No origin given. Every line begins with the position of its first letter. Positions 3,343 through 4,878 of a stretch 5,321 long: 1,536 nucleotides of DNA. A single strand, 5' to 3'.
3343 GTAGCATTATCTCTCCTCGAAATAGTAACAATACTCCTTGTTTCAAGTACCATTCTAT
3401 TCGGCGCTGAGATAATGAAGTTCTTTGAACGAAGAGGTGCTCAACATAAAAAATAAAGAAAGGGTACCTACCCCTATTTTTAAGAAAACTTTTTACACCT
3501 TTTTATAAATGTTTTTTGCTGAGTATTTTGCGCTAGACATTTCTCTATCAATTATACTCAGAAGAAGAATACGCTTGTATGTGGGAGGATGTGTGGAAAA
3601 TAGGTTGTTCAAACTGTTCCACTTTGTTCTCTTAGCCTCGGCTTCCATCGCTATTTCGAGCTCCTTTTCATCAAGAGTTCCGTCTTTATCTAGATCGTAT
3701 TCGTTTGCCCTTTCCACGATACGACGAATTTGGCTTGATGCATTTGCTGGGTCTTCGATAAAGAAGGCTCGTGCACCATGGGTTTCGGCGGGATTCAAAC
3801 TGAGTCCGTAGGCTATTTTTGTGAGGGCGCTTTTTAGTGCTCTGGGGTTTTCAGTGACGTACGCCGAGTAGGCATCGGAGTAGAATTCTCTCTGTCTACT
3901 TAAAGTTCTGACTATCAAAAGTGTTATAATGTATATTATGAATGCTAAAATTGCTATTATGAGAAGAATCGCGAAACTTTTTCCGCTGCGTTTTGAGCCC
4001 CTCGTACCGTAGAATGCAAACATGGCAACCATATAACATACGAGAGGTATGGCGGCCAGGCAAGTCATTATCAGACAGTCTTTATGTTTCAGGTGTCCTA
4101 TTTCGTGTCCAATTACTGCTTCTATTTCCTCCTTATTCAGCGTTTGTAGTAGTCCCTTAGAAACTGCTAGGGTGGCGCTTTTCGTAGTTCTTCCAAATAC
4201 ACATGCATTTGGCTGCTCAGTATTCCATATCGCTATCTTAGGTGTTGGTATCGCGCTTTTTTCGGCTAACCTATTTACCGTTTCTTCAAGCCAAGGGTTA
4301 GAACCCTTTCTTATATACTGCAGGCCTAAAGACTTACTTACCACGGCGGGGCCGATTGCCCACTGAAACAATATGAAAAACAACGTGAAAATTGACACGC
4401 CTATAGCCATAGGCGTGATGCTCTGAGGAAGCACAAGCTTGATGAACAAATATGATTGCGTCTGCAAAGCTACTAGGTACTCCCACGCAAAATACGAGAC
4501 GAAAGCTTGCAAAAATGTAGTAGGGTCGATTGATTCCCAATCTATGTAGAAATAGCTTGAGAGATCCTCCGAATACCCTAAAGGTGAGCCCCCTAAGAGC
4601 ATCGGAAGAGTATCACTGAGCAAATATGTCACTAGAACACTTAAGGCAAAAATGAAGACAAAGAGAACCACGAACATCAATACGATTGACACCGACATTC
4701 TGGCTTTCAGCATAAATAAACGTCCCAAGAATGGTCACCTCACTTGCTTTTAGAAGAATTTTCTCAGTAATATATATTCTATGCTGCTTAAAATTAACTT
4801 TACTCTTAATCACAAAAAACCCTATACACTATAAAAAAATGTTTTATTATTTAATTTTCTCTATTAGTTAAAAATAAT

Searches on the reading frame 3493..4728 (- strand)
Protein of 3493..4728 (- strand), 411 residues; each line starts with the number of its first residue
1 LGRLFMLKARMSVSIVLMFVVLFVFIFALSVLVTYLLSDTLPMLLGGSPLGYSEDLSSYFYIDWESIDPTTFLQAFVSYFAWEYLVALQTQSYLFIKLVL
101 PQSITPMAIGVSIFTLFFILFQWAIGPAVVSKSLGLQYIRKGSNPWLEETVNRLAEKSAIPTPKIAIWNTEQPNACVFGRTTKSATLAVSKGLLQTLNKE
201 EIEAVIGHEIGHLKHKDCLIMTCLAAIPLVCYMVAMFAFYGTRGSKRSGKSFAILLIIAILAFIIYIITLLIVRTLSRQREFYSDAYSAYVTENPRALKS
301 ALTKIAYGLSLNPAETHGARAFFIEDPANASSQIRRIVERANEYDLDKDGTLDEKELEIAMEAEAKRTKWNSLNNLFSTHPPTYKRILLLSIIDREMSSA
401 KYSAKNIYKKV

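Call 3: search_protein_families(library=pfam, proteins=[window:3493-4728:-], max_evalue=0.1)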
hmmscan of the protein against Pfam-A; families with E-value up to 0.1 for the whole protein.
window:3493-4728:- (411 aa): 7 families
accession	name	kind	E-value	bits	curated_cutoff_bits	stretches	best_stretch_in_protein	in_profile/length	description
PF01435.24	Peptidase_M48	-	3.8e-35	121.8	20.3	1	144-388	4-180/186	Peptidase family M48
PF05569.17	Peptidase_M56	-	0.00026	20.7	31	1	185-232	176-223/296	BlaR1 peptidase M56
PF00036.39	EF-hand_1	-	0.0018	18.1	25.4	1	342-362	7-27/29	EF hand domain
PF03739.19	LptF_LptG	-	0.0028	17.2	27.9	1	226-279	276-327/353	Lipopolysaccharide export system permease LptF/LptG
PF00335.26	Tetraspanin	-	0.014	15.5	32.1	1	215-288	41-113/225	Tetraspanin family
PF13405.12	EF-hand_6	-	0.015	15.5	25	1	342-362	7-27/30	EF-hand domain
PF13202.12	EF-hand_5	-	0.043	13.7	25.9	1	343-358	7-22/25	EF hand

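Call 4: search_protein_families(library=ncbifam, proteins=[window:3493-4728:-], max_evalue=0.01)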
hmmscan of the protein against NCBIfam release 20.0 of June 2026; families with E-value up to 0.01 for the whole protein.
window:3493-4728:- (411 aa): 10 families
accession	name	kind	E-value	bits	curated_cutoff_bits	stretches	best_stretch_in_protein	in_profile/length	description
NF002669.0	PRK02391.1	equivalog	1.8e-55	188.2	341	1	93-337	26-274/298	zinc metalloprotease HtpX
NF002363.0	PRK01345.1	equivalog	1e-40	139.8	422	1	107-327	30-252/318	zinc metalloprotease HtpX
NF002826.0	PRK03001.1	equivalog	3.1e-40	138.1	369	1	121-328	44-253/285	zinc metalloprotease HtpX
NF002322.0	PRK01265.1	equivalog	5.8e-40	137.7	275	1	83-392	23-320/325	zinc metalloprotease HtpX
NF003425.0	PRK04897.1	equivalog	2.1e-39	135.5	355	1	103-332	38-277/298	zinc metalloprotease HtpX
NF002839.0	PRK03072.1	equivalog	3.2e-37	128.2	412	2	129-316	56-243/291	zinc metalloprotease HtpX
NF003965.0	PRK05457.1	equivalog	2.3e-32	112.5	245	1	140-326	72-259/285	protease HtpX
NF002775.0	PRK02870.1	equivalog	1.9e-27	96.4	285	1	152-309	122-282/338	zinc metalloprotease HtpX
NF052399.1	M48_lipo_LoiP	exception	4.1e-05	23.2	365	1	187-213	107-133/247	metalloprotease LoiP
TIGR04407.1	LptF_YjgP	equivalog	0.0085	14.9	230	1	226-280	270-322/347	LPS export ABC transporter permease LptF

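Call 5: find_homologous_proteins(query=window:3493-4728:-)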
Query window:3493-4728:- (411 aa): 2825 proteins with E <= 0.001 among 8000 candidates; the best 120 are listed. Only proteins of 226 to 720 residues were searched: fused or split forms outside these lengths cannot appear, so this answer is no evidence that the protein stands alone or is whole; lengths 'longer' or 'shorter' looks for them.
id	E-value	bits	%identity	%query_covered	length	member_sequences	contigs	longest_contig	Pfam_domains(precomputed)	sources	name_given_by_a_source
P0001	3.3e-263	890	100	99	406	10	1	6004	PF01435.25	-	-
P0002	9.8e-235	797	90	98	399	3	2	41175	PF01435.25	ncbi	ncbi:MAG: M48 family metalloprotease [Candidatus Jordarchaeaceae archaeon]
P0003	6.0e-204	695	77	100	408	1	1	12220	PF01435.25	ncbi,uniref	ncbi:MAG: M48 family metalloprotease [Candidatus Jordarchaeum sp.]|uniref:M48 family metalloprotease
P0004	4.1e-201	686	75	100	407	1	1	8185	PF01435.25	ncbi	-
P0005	3.0e-176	604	68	100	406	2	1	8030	PF01435.25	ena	-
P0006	5.6e-167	574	65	100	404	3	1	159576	PF01435.25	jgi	-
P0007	1.0e-160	553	62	100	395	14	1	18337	PF01435.25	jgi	-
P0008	5.0e-157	541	62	100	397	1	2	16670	PF01435.25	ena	-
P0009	2.8e-156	539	61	99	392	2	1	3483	PF01435.25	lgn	-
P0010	1.9e-152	526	70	80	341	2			PF01435.25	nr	nr:M48 family metalloprotease [Candidatus Freyarchaeota archaeon]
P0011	1.3e-149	517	73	73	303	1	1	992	PF01435.25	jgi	jgi:heat shock protein HtpX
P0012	2.2e-134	466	74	67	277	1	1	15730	PF01435.25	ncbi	ncbi:MAG: M48 family metalloprotease [Candidatus Jordarchaeaceae archaeon]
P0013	4.5e-134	465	56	98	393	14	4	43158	PF01435.25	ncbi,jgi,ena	-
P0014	5.7e-134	465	55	100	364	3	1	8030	PF01435.25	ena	-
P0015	1.2e-133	464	55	100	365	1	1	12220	PF01435.25,PF05569.18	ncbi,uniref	ncbi:MAG: M48 family metalloprotease [Candidatus Jordarchaeum sp.]|uniref:M48 family metalloprotease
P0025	2.6e-112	394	45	98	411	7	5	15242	PF01435.25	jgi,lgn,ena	-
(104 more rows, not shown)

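Call 9: find_encoding_contigs(protein=P0002, flank=10000, max_places=3)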
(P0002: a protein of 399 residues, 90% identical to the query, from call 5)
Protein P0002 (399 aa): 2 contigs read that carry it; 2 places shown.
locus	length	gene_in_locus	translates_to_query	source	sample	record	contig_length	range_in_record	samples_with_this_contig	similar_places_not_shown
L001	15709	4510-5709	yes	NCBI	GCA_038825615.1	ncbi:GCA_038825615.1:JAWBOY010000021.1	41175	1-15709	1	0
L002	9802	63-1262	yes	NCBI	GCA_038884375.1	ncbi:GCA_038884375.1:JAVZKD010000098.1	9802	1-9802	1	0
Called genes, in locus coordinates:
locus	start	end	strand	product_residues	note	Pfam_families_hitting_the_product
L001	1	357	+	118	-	?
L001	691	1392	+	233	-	-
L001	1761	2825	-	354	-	-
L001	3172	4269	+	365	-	PF05569:Peptidase_M56 (weak), PF01435:Peptidase_M48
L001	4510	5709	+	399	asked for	PF01435:Peptidase_M48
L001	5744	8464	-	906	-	PF00690:Cation_ATPase_N, PF00122:E1-E2_ATPase, PF00702:Hydrolase, PF13246:Cation_ATPase, PF08282:Hydrolase_3 (faint), PF12710:HAD (weak), PF00689:Cation_ATPase_C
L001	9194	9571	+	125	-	-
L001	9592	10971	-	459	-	PF01565:FAD_binding_4, PF02913:FAD-oxidase_C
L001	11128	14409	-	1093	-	PF25596:CPSase_L_D1, PF02222:ATP-grasp, PF02786:CPSase_L_D2, PF07478:Dala_Dala_lig_C, PF02787:CPSase_L_D3, PF25596:CPSase_L_D1, PF02222:ATP-grasp, PF02786:CPSase_L_D2, +7 more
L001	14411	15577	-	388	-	PF00988:CPSase_sm_chain, PF00117:GATase, PF07722:Peptidase_C26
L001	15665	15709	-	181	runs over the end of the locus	PF04060:FeS (weak), PF09918:DUF2148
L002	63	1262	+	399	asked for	PF01435:Peptidase_M48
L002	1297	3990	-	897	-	PF00690:Cation_ATPase_N, PF00122:E1-E2_ATPase, PF00702:Hydrolase, PF13246:Cation_ATPase, PF08282:Hydrolase_3 (faint), PF12710:HAD (weak), PF00689:Cation_ATPase_C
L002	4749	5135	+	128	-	-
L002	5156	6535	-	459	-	PF01565:FAD_binding_4, PF02913:FAD-oxidase_C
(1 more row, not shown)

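Call 10: find_encoding_contigs(protein=P0003, flank=10000, max_places=3)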
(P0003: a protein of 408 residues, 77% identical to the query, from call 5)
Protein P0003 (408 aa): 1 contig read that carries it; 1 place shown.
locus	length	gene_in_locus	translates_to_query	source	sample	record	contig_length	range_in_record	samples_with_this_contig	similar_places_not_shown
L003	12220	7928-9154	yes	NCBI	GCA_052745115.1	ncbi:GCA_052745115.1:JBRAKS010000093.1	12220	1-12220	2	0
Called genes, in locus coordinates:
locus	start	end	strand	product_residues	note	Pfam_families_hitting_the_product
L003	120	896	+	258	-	PF02596:DUF169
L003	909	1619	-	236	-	PF02633:Creatininase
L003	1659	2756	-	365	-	PF13500:AAA_26, PF07085:DRTGG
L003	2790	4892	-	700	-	PF02629:CoA_binding, PF13380:CoA_binding_2, PF13607:Succ_CoA_lig, PF19045:Ligase_CoA_2, PF13549:ATP-grasp_5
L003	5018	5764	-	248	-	-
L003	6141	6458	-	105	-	PF00578:AhpC-TSA, PF08534:Redoxin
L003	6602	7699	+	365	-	PF05569:Peptidase_M56 (weak), PF01435:Peptidase_M48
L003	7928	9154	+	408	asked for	PF01435:Peptidase_M48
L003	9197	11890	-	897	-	PF00690:Cation_ATPase_N, PF00122:E1-E2_ATPase, PF00702:Hydrolase, PF13246:Cation_ATPase, PF12710:HAD (weak), PF00689:Cation_ATPase_C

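Call 11: find_encoding_contigs(protein=P0006, flank=10000, max_places=3)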
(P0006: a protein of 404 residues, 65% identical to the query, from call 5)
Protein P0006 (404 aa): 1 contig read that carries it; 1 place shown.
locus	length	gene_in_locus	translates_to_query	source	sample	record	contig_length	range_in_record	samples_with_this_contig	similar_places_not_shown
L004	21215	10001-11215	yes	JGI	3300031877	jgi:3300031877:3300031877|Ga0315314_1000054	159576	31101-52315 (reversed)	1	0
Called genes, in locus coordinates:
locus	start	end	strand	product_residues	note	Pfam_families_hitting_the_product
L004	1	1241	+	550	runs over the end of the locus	PF00118:Cpn60_TCP1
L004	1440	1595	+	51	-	-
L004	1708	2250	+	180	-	PF13302:Acetyltransf_3 (weak), PF13420:Acetyltransf_4, PF00583:Acetyltransf_1, PF13673:Acetyltransf_10 (weak), PF13508:Acetyltransf_7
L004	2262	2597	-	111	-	-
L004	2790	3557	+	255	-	PF02596:DUF169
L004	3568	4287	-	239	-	PF02633:Creatininase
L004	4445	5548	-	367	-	PF13500:AAA_26, PF07085:DRTGG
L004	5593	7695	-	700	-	PF02629:CoA_binding, PF13380:CoA_binding_2, PF13607:Succ_CoA_lig, PF00549:Ligase_CoA (faint), PF19045:Ligase_CoA_2, PF13549:ATP-grasp_5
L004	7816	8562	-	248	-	-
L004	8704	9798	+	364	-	PF05569:Peptidase_M56 (weak), PF01435:Peptidase_M48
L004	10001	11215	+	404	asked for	PF01435:Peptidase_M48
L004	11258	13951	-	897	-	PF00690:Cation_ATPase_N, PF00122:E1-E2_ATPase, PF00702:Hydrolase, PF13246:Cation_ATPase, PF08282:Hydrolase_3 (faint), PF12710:HAD (weak), PF00689:Cation_ATPase_C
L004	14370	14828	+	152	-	-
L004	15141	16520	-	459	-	PF01565:FAD_binding_4, PF02913:FAD-oxidase_C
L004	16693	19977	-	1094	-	PF25596:CPSase_L_D1, PF02786:CPSase_L_D2, PF02787:CPSase_L_D3, PF25596:CPSase_L_D1, PF02222:ATP-grasp, PF02786:CPSase_L_D2, PF07478:Dala_Dala_lig_C, PF02142:MGS, +5 more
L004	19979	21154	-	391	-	PF00988:CPSase_sm_chain, PF00117:GATase, PF07722:Peptidase_C26 (weak)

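Call 13: find_related_loci(query=A1, collection=genome_contigs, flank=10000)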
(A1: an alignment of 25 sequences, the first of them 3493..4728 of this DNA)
Query A1 (411 aa) in genome_contigs; peptide patterns used: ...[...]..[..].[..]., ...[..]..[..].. (x = any residue, [..] = any of these).
506 stretches matched a pattern; 498 encode a relative of the query (tblastn E <= 1e-3); the best 80 are kept; 80 distinct loci.
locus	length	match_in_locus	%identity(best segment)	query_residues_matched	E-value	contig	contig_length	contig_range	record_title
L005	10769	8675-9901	89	1-411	0e+0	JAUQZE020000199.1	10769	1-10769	MAG: Candidatus Freyarchaeota archaeon isolate SQRJ_82 k255_440829, whole genome shotgun sequence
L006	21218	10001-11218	88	1-408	0e+0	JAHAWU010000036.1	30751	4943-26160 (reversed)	MAG: Candidatus Jordarchaeia archaeon isolate QZM_A3 QZM_A3_scaffold_539_curated, whole genome shotgun sequence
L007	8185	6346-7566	75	1-411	0e+0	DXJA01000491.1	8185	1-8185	MAG TPA_asm: Candidatus Jordarchaeum madagascariense isolate EB_bin_7 k141_319177, whole genome shotgun sequence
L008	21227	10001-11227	85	1-411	0e+0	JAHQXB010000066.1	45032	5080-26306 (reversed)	MAG: Candidatus Jordarchaeia archaeon isolate RPF2 contig_124_221_length_45032_read_count_134438, whole genome shotgun s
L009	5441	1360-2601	47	1-411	3e-121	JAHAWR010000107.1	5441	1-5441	MAG: Candidatus Jordarchaeia archaeon isolate QC4 QC4_scaffold_12173_curated, whole genome shotgun sequence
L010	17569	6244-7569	51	1-411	3e-119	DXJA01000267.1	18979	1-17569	MAG TPA_asm: Candidatus Jordarchaeum madagascariense isolate EB_bin_7 k141_163143, whole genome shotgun sequence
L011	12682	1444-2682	46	1-411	4e-119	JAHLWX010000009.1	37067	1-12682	MAG: Candidatus Jordarchaeum sp. LHC_1308 MAG_1308_Ga0212122_1000289, whole genome shotgun sequence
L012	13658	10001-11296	46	1-411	1e-115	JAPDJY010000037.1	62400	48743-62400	MAG: Thermoproteota archaeon isolate S9B3_HD70 c_000000000175, whole genome shotgun sequence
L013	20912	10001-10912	58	113-411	7e-112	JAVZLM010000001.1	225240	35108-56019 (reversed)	MAG: Candidatus Bathyarchaeia archaeon isolate DRTY-6_201907_bins_54 DRTY-6_201907_bins_54_scaffold_1, whole genome shot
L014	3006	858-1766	57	115-411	2e-115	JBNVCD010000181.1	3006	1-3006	MAG: Candidatus Bathyarchaeia archaeon isolate A05DMB21 NODE_181_length_3006_cov_2.845476, whole genome shotgun sequence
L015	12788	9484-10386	57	114-411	2e-111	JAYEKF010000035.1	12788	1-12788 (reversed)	MAG: Thermoproteota archaeon isolate MAG144 MAG144_35, whole genome shotgun sequence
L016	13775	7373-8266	56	117-411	3e-111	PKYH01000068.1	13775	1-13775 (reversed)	MAG: Candidatus Bathyarchaeota archaeon isolate palsa_986 73.20120500_P19.30_contig_5073, whole genome shotgun sequence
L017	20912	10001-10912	58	113-411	2e-111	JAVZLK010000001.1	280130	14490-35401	MAG: Candidatus Bathyarchaeia archaeon isolate DRTY-6_201907_bins_50 DRTY-6_201907_bins_50_scaffold_1, whole genome shot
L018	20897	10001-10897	56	118-411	2e-111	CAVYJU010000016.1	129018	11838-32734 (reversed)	MAG: Candidatus Bathyarchaeota archaeon isolate MFD01299.bin.2.99 genome assembly, contig: contig_28588, whole genome sh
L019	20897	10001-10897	56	118-411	3e-111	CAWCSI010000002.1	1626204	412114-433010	MAG: Candidatus Bathyarchaeota archaeon isolate MFD04428.bin.2.124 genome assembly, contig: contig_47674, whole genome s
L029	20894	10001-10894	55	117-411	5e-110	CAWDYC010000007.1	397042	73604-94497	MAG: Candidatus Bathyarchaeota archaeon isolate MFD01299.bin.1.1 genome assembly, contig: contig_28600, whole genome sho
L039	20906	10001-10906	55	117-411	2e-109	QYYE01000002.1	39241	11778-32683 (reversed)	Candidatus Bathyarchaeota archaeon strain BE326-BA-RLH BE326-BA-RLH_2, whole genome shotgun sequence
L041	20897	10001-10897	55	117-411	8e-109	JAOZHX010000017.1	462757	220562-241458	MAG: Candidatus Bathyarchaeota archaeon isolate SRBZ_4 k147_397489, whole genome shotgun sequence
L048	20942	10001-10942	54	109-411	1e-108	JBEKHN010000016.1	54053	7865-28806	MAG: Candidatus Bathyarchaeia archaeon isolate SPRUCE 278 SPRUCE_278_16, whole genome shotgun sequence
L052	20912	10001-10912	55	113-411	4e-108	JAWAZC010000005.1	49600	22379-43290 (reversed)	MAG: Candidatus Bathyarchaeia archaeon isolate ZZQ_201803_bins_67 ZZQ_201803_bins_67_scaffold_5, whole genome shotgun se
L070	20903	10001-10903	54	115-411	1e-107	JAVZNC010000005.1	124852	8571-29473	MAG: Candidatus Bathyarchaeia archaeon isolate DRTY-6_201912_bins_40 DRTY-6_201912_bins_40_scaffold_5, whole genome shot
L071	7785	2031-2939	55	113-411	2e-107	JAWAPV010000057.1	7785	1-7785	MAG: Candidatus Bathyarchaeia archaeon isolate SZTDM-2_201709_bins_164 SZTDM-2_201709_bins_164_scaffold_57, whole genome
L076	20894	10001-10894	54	117-411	2e-107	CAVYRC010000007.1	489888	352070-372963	MAG: Candidatus Bathyarchaeota archaeon isolate MFD05942.bin.2.208 genome assembly, contig: contig_24097, whole genome s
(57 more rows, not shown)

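Call 29: search_solved_structures(query=window:3493-4728:-, max_evalue=0.01, show_alignments=2)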
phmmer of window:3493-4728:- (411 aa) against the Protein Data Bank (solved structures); distinct sequences matched with E-value up to 0.01: 1.
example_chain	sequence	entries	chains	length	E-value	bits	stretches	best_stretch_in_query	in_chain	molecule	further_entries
3cqb_A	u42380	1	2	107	5.7e-13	51.9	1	137-224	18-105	Probable protease htpX homolog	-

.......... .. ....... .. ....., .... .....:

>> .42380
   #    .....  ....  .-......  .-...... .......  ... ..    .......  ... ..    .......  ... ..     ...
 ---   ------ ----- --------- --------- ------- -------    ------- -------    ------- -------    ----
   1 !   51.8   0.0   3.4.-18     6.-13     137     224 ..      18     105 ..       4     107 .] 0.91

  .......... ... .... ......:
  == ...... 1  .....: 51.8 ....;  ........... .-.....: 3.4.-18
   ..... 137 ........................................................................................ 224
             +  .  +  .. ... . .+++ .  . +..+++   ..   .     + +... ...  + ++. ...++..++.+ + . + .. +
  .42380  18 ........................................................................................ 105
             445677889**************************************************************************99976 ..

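Call 33: predict_structure(alignment_id=A1)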
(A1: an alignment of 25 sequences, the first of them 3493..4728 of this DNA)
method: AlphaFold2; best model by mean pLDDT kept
length: 411 residues; sequences in the alignment: 25
mean_pLDDT: 76.5   pTM: 0.71
mean pLDDT of the five models: 76.5, 75.2, 74.6, 74.4, 71.0
residues with pLDDT >= 90: 69; 70-90: 222; 50-70: 99; < 50: 21
segments of 3 or more residues with pLDDT < 50: 46-54, 310-313
pLDDT, mean of each block of 10 residues (from residue 1): 61 79 79 67 47 49 66 75 71 58 71 83 86 89 92 95 93 87 91 91 95 87 82 81 62 80 87 85 89 90 70 49 62 71 76 71 72 69 81 83 65 56
secondary structure, 60 per line:
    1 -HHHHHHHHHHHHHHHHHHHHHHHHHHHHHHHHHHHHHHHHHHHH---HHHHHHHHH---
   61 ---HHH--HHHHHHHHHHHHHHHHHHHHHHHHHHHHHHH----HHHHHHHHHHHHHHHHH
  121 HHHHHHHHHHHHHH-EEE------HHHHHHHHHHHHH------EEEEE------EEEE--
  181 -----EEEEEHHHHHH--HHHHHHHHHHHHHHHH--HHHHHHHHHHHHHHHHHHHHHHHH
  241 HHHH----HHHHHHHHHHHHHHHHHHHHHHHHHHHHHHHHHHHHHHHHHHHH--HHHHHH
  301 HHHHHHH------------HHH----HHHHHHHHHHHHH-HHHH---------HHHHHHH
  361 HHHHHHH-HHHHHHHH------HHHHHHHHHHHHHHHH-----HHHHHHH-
elements in order: H2-45 H49-57 H69-99 H104-134 E136-138 H145-157 E164-168 E175-178 E186-190 H191-196 H199-214 H217-244 H249-292 H295-307 H327-339 H341-344 H354-367 H369-376 H383-398 H404-410

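Call 37: search_protein_families(library=pfam, proteins=[L004:7816-8562:-, L011:581-1333:-, L006:8633-9745:-, L004:14370-14828:+], max_evalue=0.1)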
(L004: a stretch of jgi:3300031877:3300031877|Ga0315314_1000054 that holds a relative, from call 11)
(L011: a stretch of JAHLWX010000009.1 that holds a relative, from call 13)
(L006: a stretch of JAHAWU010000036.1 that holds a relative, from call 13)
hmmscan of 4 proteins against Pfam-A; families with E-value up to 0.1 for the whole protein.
L004:7816-8562:- (248 aa): 6 families
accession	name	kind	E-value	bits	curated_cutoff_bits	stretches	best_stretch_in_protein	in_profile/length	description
PF18319.7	Zn_ribbon_PriA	-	0.0012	19.2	26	1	8-32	1-25/27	PriA DNA helicase Cys-rich region (CRR) domain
PF22191.2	IBR_1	-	0.0037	17.5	27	1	6-32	4-30/47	IBR domain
PF12773.13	DZR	-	0.027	15.1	27.3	1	5-33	12-34/45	Double zinc ribbon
PF23454.1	Zn_ribbon_Brz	-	0.066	14.3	27.9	0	24-37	6-19/58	Transcriptional regulator Brz zinc beta ribbon domain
PF22289.1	DmmA-like_C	-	0.085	13.3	27.4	0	6-35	2-30/44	Dimethylamine monooxygenase subunit DmmA-like, C-terminal domain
PF03413.25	PepSY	-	0.097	13.4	24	0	166-238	2-58/60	Peptidase propeptide and YPEB domain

L011:581-1333:- (250 aa): 4 families
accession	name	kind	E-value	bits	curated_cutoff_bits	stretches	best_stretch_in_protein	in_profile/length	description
PF18319.7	Zn_ribbon_PriA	-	0.0061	16.9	26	1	7-31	1-25/27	PriA DNA helicase Cys-rich region (CRR) domain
PF22191.2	IBR_1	-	0.037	14.3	27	1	4-31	3-30/47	IBR domain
PF12773.13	DZR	-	0.056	14.1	27.3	1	7-32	15-34/45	Double zinc ribbon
PF02892.21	zf-BED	-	0.092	13.2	20.6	0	4-17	16-29/44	BED zinc finger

L006:8633-9745:- (370 aa): 4 families
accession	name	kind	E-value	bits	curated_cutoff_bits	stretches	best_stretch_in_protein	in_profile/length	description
PF13635.12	DUF4143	-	0.00032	20.9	28.1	1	227-279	105-158/160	Domain of unknown function (DUF4143)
PF01870.24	Hjc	-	0.0095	16.3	21.1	1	260-305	28-73/93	Archaeal holliday junction resolvase (hjc)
PF08378.17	NERD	-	0.021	15.8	22.1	0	240-287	16-61/111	Nuclease-related domain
PF09002.17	Card1_endonuc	-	0.04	13.9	26.4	1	228-281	9-66/136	Card1-like, endonuclease domain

L004:14370-14828:+ (152 aa): 1 family
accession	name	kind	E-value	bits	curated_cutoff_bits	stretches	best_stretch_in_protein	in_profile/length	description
PF13463.12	HTH_27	-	0.066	13.9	22.2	1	95-147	2-54/68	Winged helix DNA-binding domain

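Call 43: search_protein_families(library=pfam, proteins=[L041:8617-9756:+, L039:5481-6638:-, L076:7795-8613:-, L029:11298-12209:+, L070:11526-12305:+, L071:3664-4599:+, L039:6520-7812:+, L048:12709-14259:+, L039:13644-15128:-], max_evalue=0.001)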
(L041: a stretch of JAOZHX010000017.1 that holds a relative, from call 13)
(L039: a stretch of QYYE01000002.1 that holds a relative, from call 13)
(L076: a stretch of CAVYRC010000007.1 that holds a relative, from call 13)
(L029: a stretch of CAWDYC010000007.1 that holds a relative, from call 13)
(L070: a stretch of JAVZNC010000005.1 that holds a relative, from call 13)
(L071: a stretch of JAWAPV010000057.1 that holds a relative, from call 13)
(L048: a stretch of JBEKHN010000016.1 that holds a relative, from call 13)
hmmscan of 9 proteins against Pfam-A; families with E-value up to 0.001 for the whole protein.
L041:8617-9756:+ (379 aa): 1 family
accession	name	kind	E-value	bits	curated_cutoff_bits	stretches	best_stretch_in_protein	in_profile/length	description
PF00733.27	Asn_synthase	-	1.5e-34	120.6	21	2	73-204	8-143/354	Asparagine synthase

L039:5481-6638:- (385 aa): 1 family
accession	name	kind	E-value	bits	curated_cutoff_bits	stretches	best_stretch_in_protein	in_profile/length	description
PF01955.23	CbiZ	-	5.4e-50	170.5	27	1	26-215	5-191/191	Adenosylcobinamide amidohydrolase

L076:7795-8613:- (272 aa): 1 family
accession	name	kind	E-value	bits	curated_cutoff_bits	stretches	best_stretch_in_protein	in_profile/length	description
PF00795.27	CN_hydrolase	-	3.4e-28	99.1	23.2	1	25-267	2-256/256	Carbon-nitrogen hydrolase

L029:11298-12209:+ (303 aa): 1 family
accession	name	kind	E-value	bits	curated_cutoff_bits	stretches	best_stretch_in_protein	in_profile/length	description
PF00994.29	MoCF_biosynth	-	5.9e-32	110.8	26.6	1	32-206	1-143/144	Probable molybdopterin binding domain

L070:11526-12305:+ (259 aa): 1 family
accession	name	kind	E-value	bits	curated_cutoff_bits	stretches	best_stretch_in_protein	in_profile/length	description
PF02511.20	Thy1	-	8.2e-73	244.7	24.8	1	31-222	1-191/191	Thymidylate synthase complementing protein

L071:3664-4599:+ (311 aa): 1 family
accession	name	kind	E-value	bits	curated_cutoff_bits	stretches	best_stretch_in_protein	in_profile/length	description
PF01996.21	F420_ligase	-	7.6e-17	62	25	1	36-198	3-151/218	F420-0:Gamma-glutamyl ligase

L039:6520-7812:+ (430 aa): 1 family
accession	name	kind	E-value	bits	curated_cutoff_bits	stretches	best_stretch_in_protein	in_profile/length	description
PF02638.21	GHL10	-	0.00077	19.1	27.9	0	187-291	104-218/311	Glycosyl hydrolase-like 10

L048:12709-14259:+ (516 aa): 4 families
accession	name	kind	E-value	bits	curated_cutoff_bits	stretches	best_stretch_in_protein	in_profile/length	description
PF13607.11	Succ_CoA_lig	-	5.7e-57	191.8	27.4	1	187-324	1-138/138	Succinyl-CoA ligase like flavodoxin domain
PF13380.12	CoA_binding_2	-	8.6e-26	91.1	22.8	1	29-156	1-114/116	CoA binding domain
PF02629.25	CoA_binding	-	7.4e-13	49.5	22.3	1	28-123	3-97/97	CoA binding domain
PF19045.5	Ligase_CoA_2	-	7e-10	39.6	23.7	1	335-474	1-139/162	Ligase-CoA domain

L039:13644-15128:- (494 aa): 3 families
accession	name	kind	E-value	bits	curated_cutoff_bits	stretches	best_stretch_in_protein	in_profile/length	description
PF02773.21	S-AdoMet_synt_C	-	3.2e-67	225.2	25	1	341-480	1-138/138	S-adenosylmethionine synthetase, C-terminal domain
PF02772.21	S-AdoMet_synt_M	-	3.4e-46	156.7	29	1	222-339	1-120/120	S-adenosylmethionine synthetase, central domain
PF00438.25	S-AdoMet_synt_N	-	1.7e-39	134.8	33.1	1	111-209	1-99/99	S-adenosylmethionine synthetase, N-terminal domain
